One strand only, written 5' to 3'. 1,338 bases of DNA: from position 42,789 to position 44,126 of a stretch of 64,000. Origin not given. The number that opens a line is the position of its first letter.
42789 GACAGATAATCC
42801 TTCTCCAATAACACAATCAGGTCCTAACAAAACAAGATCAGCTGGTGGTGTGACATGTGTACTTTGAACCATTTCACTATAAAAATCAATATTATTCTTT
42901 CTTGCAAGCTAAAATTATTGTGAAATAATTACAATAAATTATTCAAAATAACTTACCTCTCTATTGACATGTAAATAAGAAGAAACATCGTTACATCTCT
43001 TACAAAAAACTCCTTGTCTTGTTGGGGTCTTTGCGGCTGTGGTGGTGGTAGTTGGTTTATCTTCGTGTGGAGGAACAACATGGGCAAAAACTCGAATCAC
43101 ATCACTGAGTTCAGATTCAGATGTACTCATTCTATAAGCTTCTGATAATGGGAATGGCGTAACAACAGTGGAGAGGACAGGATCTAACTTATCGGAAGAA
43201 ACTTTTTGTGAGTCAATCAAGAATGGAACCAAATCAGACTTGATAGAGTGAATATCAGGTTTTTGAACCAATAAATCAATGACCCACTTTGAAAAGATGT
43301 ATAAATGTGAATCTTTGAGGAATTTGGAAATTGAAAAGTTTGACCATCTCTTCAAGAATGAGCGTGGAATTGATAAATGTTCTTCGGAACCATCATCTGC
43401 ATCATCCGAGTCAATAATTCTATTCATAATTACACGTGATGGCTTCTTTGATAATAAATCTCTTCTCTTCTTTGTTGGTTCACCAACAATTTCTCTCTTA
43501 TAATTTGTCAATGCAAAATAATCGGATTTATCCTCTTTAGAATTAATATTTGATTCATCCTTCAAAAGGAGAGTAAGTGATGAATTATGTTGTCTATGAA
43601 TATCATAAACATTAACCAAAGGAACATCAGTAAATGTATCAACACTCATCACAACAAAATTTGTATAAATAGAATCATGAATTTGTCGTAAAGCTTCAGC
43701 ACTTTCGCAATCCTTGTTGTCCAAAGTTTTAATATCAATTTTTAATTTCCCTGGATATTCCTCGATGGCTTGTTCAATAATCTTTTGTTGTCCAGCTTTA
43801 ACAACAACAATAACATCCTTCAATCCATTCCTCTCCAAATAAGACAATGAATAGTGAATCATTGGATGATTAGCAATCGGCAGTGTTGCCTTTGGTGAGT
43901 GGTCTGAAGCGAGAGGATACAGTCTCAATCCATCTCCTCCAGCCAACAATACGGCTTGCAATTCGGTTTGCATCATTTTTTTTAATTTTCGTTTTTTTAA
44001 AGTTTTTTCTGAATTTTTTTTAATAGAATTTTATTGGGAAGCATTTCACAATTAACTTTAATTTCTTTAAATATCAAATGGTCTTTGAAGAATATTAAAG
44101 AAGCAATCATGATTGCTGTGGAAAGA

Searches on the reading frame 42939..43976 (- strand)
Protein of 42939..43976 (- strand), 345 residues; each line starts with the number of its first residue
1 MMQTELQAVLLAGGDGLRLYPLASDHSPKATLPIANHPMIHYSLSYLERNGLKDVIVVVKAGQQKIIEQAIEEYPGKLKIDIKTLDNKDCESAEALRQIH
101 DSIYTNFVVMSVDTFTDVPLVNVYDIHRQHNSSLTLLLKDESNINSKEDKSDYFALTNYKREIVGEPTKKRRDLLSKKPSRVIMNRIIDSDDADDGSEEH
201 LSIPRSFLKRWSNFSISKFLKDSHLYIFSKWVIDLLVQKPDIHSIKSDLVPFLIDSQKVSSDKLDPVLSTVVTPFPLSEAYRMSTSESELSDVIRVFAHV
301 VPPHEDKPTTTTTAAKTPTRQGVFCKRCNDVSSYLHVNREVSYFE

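Call 7: search_protein_families(library=pfam, proteins=[window:42939-43976:-], max_evalue=0.001)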
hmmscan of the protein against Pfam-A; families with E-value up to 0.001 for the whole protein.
window:42939-43976:- (345 aa): 2 families
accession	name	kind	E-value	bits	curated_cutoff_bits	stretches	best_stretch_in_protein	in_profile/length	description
PF00483.29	NTP_transferase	-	1e-15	58.5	21.2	1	8-140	2-139/245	Nucleotidyl transferase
PF12804.13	NTP_transf_3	-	1.5e-06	28.9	27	1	8-114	1-96/160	MobA-like NTP transferase domain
